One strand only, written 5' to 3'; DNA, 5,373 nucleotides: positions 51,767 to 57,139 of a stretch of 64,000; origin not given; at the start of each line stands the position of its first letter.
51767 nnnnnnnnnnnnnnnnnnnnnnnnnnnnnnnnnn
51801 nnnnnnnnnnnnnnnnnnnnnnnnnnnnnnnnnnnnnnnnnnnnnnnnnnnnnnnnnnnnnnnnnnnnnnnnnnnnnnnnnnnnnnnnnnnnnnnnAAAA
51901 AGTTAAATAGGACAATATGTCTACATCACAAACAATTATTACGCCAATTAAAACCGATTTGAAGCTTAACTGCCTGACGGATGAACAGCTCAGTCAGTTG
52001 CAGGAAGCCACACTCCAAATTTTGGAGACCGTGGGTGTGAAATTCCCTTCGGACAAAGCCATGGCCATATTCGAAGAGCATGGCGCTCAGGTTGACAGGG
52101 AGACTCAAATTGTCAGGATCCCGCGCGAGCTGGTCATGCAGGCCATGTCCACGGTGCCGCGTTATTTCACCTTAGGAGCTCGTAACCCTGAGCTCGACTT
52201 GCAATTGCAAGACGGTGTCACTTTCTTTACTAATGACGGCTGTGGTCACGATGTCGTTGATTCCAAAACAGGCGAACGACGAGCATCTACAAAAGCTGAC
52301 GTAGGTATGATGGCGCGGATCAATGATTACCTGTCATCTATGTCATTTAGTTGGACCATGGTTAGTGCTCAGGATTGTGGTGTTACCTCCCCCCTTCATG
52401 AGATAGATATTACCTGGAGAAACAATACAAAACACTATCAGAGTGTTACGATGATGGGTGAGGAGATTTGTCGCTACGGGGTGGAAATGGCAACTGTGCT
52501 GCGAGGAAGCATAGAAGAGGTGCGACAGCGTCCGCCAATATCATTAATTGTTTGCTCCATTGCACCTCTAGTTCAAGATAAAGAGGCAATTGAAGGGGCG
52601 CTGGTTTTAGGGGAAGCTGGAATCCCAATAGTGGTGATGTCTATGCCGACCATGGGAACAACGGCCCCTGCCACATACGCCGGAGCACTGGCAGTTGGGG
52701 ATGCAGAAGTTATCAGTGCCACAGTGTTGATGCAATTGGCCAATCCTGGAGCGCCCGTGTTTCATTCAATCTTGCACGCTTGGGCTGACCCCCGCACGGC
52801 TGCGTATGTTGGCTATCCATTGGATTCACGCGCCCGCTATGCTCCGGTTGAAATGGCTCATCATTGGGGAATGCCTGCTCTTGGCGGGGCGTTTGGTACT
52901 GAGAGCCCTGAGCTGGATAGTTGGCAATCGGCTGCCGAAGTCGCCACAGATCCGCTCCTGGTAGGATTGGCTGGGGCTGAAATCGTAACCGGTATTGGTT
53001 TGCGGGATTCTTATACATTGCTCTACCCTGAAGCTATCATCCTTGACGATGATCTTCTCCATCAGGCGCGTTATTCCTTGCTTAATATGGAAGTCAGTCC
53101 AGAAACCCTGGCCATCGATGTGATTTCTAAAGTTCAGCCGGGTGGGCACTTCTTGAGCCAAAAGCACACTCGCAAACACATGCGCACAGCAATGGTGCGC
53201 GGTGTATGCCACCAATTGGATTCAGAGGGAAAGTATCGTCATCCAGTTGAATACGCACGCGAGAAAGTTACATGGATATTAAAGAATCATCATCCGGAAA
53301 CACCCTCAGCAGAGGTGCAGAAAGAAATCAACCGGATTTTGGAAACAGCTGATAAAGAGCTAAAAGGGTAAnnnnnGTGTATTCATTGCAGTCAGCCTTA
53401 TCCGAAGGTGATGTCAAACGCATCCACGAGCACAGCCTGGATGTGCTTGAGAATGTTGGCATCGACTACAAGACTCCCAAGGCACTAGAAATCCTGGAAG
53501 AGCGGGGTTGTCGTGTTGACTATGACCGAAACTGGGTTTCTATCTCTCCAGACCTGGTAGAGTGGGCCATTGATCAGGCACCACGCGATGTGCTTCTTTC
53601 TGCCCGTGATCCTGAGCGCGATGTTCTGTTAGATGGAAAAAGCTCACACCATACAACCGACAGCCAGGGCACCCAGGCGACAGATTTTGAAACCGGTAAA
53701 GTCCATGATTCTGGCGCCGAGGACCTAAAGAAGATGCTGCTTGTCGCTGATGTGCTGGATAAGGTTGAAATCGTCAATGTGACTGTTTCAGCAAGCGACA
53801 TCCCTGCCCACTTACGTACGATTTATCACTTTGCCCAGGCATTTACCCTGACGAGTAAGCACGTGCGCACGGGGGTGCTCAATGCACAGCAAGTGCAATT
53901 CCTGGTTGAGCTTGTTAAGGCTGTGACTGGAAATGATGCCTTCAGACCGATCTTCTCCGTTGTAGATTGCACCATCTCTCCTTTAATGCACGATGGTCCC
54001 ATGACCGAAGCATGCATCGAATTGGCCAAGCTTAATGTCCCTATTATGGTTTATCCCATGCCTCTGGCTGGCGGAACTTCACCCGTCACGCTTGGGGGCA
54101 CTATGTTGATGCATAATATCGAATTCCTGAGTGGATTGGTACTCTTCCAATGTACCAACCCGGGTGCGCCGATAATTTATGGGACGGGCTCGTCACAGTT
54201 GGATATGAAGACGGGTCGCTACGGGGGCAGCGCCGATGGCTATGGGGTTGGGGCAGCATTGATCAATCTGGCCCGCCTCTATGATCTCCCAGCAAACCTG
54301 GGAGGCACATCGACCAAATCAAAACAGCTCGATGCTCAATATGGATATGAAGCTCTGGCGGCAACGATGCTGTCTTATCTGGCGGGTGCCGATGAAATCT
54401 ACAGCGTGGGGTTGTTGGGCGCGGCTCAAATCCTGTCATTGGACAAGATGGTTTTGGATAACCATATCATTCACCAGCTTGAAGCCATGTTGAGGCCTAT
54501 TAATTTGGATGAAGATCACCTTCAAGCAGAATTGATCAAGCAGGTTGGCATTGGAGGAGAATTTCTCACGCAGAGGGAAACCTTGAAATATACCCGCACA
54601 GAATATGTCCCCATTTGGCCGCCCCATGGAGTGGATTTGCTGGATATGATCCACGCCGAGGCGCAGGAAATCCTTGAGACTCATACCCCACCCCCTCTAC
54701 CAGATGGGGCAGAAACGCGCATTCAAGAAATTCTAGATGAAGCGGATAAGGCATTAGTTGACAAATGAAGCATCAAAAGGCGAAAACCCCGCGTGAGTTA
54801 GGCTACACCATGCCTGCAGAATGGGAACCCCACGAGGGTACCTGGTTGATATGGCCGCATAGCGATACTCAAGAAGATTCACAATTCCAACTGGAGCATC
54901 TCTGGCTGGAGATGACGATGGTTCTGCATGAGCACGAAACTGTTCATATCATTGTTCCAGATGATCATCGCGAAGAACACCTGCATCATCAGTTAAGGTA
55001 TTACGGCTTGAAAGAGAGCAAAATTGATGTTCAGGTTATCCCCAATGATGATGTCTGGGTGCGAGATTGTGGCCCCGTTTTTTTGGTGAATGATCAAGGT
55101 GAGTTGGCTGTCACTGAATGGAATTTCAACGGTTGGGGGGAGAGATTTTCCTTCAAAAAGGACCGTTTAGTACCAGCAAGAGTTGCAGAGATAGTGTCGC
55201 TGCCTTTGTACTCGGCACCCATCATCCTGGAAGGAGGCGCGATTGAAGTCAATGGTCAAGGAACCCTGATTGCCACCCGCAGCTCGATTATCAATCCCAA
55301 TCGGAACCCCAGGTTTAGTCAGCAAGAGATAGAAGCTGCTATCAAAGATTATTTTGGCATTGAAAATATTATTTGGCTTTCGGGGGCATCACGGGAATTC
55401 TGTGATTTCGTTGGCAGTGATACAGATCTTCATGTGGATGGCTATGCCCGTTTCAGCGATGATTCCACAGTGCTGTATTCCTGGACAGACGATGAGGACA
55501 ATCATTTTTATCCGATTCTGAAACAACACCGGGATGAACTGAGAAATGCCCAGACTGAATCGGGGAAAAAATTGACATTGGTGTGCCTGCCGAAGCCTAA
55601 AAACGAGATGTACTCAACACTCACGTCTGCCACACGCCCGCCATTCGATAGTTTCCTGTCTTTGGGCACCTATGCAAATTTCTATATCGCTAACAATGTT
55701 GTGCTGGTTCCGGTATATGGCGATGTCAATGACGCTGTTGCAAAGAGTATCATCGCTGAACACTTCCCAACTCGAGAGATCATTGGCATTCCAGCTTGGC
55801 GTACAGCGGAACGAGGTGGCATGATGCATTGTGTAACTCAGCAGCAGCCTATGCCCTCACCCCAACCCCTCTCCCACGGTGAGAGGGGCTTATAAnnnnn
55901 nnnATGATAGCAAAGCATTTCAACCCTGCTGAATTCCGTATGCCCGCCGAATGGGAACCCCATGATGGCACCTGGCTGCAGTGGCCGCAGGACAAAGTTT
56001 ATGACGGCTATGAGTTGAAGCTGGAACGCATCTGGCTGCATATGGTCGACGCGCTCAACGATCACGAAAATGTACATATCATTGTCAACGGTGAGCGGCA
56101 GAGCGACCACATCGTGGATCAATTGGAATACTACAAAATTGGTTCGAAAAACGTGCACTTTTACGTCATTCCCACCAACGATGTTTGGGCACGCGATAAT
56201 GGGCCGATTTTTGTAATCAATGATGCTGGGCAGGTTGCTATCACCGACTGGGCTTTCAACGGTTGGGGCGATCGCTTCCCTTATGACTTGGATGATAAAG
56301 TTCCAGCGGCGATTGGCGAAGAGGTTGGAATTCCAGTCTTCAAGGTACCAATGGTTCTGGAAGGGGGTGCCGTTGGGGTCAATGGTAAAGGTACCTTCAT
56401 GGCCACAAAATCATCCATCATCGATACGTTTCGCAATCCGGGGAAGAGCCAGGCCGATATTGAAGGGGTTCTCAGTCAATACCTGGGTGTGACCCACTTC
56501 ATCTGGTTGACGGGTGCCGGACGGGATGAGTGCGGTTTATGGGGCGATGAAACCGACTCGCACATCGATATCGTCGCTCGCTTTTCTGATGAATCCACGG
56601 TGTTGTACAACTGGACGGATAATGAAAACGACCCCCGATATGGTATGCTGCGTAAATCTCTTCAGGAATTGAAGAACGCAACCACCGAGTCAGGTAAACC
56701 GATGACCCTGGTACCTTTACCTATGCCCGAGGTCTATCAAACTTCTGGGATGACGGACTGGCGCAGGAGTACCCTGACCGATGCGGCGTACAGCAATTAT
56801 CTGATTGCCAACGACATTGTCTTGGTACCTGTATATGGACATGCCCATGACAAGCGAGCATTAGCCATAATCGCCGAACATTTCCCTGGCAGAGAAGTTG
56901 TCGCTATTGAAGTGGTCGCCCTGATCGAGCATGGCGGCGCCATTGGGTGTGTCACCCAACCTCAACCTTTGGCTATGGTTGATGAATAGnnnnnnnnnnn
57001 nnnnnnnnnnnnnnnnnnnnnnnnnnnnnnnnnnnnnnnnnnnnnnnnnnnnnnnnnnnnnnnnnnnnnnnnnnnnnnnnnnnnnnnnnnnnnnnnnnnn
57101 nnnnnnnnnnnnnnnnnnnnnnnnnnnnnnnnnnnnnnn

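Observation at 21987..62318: Eight non-pyrrolysine MttB-superfamily paralogs in 40 kb served by a single corrinoid protein, with no methylcorrinoid:THF methyltransferase or reductive activase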

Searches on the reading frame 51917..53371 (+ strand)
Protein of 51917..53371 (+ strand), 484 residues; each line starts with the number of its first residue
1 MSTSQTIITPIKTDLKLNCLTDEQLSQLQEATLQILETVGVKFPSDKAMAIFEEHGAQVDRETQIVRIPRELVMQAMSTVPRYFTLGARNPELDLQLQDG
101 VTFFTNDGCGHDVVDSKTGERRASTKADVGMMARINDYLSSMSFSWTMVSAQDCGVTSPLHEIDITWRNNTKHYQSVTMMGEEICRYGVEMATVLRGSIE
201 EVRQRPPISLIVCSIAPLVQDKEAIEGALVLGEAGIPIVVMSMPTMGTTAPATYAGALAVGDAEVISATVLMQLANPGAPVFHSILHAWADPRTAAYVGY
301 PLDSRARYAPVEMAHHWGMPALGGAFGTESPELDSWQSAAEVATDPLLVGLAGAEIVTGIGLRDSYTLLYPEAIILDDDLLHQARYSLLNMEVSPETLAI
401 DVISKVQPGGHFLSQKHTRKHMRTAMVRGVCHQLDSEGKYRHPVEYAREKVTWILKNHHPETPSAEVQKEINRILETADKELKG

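Call 5: search_protein_families(library=pfam, proteins=[window:51917-53371:+])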
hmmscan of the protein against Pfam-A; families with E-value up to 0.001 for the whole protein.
window:51917-53371:+ (484 aa): 1 family
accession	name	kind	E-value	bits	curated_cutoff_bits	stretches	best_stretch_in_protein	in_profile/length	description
PF06253.16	MTTB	-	7.4e-67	225.9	25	1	10-429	24-441/500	Trimethylamine methyltransferase (MTTB)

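Call 12: search_protein_families(library=ncbifam, proteins=[window:51917-53371:+])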
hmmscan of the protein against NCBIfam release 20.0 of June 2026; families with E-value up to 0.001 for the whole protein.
window:51917-53371:+ (484 aa): 1 family
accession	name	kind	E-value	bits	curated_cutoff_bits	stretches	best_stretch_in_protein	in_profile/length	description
TIGR02369.2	trimeth_pyl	equivalog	2.8e-100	336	525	1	16-479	2-469/469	[trimethylamine--corrinoid protein] Co-methyltransferase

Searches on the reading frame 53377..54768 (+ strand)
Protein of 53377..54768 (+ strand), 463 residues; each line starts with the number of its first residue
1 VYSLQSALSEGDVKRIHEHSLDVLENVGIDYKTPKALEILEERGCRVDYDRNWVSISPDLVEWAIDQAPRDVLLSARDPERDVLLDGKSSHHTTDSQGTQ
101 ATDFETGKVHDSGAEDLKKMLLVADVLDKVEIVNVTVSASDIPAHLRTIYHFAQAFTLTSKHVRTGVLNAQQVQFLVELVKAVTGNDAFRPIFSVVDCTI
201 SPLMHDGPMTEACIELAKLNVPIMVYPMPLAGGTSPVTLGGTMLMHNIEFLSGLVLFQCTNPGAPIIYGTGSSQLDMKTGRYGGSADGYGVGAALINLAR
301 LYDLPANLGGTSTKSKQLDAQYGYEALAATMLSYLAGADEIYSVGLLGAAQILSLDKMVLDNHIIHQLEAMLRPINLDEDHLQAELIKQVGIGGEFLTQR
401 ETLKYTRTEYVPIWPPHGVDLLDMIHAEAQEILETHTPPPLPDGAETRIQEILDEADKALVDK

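Call 5: search_protein_families(library=pfam, proteins=[window:53377-54768:+])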
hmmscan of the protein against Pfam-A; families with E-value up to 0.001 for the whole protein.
window:53377-54768:+ (463 aa): 2 families
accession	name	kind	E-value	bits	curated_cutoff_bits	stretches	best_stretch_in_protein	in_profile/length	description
PF06253.16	MTTB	-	8.6e-78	262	25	1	7-410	33-438/500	Trimethylamine methyltransferase (MTTB)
PF06076.17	Orthopox_F14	-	3.5e-05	24.4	27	0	36-67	40-71/73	Orthopoxvirus F14 protein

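Call 12: search_protein_families(library=ncbifam, proteins=[window:53377-54768:+])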
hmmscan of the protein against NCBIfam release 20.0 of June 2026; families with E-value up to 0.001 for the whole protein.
window:53377-54768:+ (463 aa): 1 family
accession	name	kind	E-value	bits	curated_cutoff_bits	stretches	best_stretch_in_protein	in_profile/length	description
TIGR02369.2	trimeth_pyl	equivalog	5.9e-116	387.7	525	1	7-457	5-469/469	[trimethylamine--corrinoid protein] Co-methyltransferase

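Call 58: search_solved_structures(query=window:53377-54768:+)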
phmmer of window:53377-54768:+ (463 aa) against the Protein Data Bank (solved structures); distinct sequences matched with E-value up to 0.001: 5.
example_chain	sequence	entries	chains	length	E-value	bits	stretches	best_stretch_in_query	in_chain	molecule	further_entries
7xcm_A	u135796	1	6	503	5e-62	213.4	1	11-460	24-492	Trimethylamine methyltransferase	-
7xcl_A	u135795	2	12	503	5.5e-62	213.2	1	11-460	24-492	Trimethylamine methyltransferase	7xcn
9yce_A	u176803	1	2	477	4.4e-52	180.6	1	6-457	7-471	Glycine betaine methyltransferase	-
2qne_A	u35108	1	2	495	5.4e-52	180.3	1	7-457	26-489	Putative methyltransferase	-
4yyc_A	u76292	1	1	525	4.7e-28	101.4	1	9-400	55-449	Putative trimethylamine methyltransferase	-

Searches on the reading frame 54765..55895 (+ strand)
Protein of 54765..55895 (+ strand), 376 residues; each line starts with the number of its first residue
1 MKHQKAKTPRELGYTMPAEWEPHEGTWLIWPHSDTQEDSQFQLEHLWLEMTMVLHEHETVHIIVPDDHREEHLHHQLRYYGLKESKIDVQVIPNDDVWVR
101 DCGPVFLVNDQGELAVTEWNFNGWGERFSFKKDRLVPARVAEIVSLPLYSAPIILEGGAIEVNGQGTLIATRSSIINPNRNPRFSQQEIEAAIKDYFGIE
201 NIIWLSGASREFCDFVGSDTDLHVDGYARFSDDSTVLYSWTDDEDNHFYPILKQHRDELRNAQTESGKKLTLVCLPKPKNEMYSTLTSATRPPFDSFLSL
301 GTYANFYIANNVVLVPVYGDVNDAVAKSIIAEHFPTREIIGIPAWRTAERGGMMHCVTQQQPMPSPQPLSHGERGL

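Call 5: search_protein_families(library=pfam, proteins=[window:54765-55895:+])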
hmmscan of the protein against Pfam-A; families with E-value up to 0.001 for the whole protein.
window:54765-55895:+ (376 aa): 1 family
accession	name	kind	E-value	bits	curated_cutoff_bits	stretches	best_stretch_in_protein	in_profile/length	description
PF04371.20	PAD_porph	-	5.5e-99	331.9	25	1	15-362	1-321/321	Porphyromonas-type peptidyl-arginine deiminase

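Call 46: search_protein_families(library=ncbifam, proteins=[window:54765-55895:+], max_evalue=1e-10)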
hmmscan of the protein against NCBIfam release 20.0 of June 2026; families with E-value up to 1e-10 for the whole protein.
window:54765-55895:+ (376 aa): 2 families
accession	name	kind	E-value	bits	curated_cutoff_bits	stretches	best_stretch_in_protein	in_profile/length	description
NF010070.0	PRK13551.1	subfamily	4.9e-82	275.6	483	1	4-363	3-363/365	agmatine deiminase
TIGR03380.1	agmatine_aguA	equivalog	2.8e-78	263.4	381.8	1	8-362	2-356/357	agmatine deiminase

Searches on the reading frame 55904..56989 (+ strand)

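Call 5: search_protein_families(library=pfam, proteins=[window:55904-56989:+])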
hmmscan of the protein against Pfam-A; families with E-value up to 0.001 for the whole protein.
window:55904-56989:+ (361 aa): 1 family
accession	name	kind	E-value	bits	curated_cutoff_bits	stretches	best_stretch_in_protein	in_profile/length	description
PF04371.20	PAD_porph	-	1.2e-98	330.8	25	1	12-355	1-321/321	Porphyromonas-type peptidyl-arginine deiminase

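Call 46: search_protein_families(library=ncbifam, proteins=[window:55904-56989:+], max_evalue=1e-10)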
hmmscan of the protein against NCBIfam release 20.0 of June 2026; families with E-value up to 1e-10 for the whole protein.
window:55904-56989:+ (361 aa): 2 families
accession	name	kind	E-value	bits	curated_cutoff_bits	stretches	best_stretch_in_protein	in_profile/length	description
NF010070.0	PRK13551.1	subfamily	3.6e-73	246.5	483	1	10-356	12-363/365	agmatine deiminase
TIGR03380.1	agmatine_aguA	equivalog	3.8e-71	239.9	381.8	1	10-355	7-356/357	agmatine deiminase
